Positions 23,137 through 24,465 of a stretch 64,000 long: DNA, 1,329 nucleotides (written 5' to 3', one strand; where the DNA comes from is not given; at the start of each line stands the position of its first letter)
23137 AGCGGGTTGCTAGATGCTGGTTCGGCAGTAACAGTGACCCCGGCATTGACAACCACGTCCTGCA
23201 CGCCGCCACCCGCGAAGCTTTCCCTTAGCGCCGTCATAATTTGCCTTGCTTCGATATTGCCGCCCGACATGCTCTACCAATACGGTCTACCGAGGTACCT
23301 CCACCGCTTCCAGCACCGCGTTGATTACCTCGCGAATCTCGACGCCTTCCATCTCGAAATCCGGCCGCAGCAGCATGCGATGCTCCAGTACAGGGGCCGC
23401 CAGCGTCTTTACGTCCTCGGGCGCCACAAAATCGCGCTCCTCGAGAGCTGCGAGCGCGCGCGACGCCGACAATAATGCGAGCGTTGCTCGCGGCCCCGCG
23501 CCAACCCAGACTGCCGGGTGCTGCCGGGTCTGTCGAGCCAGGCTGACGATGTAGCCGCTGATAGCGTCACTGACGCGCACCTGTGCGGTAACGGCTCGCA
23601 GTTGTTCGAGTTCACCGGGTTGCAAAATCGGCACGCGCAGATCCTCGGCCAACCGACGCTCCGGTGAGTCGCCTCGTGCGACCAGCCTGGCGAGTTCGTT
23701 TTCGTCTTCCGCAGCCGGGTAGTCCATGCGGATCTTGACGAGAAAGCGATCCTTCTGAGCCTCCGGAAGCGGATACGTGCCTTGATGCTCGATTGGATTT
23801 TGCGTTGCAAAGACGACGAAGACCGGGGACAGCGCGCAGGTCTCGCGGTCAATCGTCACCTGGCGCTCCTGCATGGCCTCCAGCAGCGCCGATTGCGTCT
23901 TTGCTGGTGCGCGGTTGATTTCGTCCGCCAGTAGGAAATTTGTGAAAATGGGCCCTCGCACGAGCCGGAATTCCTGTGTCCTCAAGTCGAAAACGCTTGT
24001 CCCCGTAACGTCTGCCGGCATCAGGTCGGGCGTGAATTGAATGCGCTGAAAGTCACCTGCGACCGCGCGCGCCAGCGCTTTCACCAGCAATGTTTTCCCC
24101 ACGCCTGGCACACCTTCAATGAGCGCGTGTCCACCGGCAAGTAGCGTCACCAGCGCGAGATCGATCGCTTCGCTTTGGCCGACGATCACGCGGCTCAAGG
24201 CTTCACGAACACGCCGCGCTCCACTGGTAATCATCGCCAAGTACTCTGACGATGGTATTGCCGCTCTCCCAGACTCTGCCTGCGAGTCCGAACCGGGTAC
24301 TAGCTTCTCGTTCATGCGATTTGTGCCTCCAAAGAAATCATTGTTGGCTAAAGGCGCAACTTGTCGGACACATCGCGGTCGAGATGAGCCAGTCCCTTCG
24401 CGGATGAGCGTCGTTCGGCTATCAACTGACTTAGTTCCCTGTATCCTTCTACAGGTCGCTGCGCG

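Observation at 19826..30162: Eleven-gene MoxR/DUF58 membrane operon bracketed by a tRNA-integrase relic and an IS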

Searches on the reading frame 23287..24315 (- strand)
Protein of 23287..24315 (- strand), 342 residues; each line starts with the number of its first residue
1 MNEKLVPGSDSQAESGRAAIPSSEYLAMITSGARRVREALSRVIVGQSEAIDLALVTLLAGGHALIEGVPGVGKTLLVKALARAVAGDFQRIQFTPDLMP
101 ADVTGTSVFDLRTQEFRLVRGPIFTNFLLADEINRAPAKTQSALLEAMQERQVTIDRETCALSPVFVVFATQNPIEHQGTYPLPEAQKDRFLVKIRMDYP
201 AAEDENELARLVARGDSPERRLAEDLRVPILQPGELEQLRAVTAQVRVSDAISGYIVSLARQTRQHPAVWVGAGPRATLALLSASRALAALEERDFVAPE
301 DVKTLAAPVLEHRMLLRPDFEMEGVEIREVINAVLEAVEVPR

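Call 5: search_protein_families(library=pfam, max_evalue=0.1, proteins=[window:23287-24315:-])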
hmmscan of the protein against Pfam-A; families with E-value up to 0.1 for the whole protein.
window:23287-24315:- (342 aa): 17 families
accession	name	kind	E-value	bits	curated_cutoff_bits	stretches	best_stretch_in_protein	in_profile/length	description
PF07726.17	AAA_3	-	4.3e-63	211.5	27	1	63-193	1-131/131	ATPase family associated with various cellular activities (AAA)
PF17863.7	AAA_lid_2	-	1.5e-22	79.6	22.7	1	261-332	1-72/74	AAA lid domain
PF07728.20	AAA_5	-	8.2e-13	49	22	1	64-191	2-139/139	AAA domain (dynein-related subfamily)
PF20030.5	bpMoxR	-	1.3e-12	47.6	27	1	35-224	5-190/205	MoxR domain in the MoxR-vWA-beta-propeller ternary systems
PF00004.35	AAA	-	5.9e-07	30.4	21.2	1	65-174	2-111/131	ATPase family associated with various cellular activities (AAA)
PF00493.29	MCM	-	1e-05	25.2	23.3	1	29-176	25-175/224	MCM P-loop domain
PF01078.27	Mg_chelatase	-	0.00012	22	20.3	1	44-83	5-44/207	Magnesium chelatase, subunit ChlI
PF13191.12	AAA_16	-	0.00022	22.2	32.6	1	60-97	21-52/167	AAA ATPase domain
PF00158.32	Sigma54_activat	-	0.00024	21.2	20.2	1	128-176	97-146/168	Sigma-54 interaction domain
PF05496.18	RuvB_N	-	0.0039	17.4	27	1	62-155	34-115/159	Holliday junction DNA helicase RuvB P-loop domain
PF20720.3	nSTAND3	-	0.0043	17.2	27.2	1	49-90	5-47/155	Novel STAND NTPase 3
PF13604.12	AAA_30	-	0.023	14.9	27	1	58-92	13-50/191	AAA domain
PF13401.12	AAA_22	-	0.026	15.3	27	1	62-95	6-33/130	AAA domain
PF01580.24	FtsK_SpoIIIE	-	0.041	13.8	24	0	39-82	21-60/221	FtsK/SpoIIIE family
PF05729.18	NACHT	-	0.052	13.8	26.7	1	65-87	4-26/167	NACHT domain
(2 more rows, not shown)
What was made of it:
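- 23287..24315 (-): g8: MoxR-type AAA+ ATPase, the only soluble product. AAA_3 4e-63 and AAA_lid_2 1.5e-22 (call 5).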

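Call 18: find_encoding_contigs(protein=window:23287-24315:-, flank=10000, max_places=8)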
Protein window:23287-24315:- (342 aa): no gene with exactly this product is on record in the collection.

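Call 53: search_protein_families(library=padloc, max_evalue=0.001, proteins=[window:23287-24315:-])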
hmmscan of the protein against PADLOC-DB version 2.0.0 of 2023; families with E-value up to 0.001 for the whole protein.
window:23287-24315:- (342 aa): 3 families
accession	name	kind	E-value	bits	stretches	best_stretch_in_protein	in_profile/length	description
PDLC04140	mad8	-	8.5e-05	20.2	1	59-92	25-60/314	mads_8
PDLC03838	DolB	-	0.00033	18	0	20-95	117-200/375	-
PDLC00915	TRIP13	-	0.00071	17.1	0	61-94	63-96/302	TRIP13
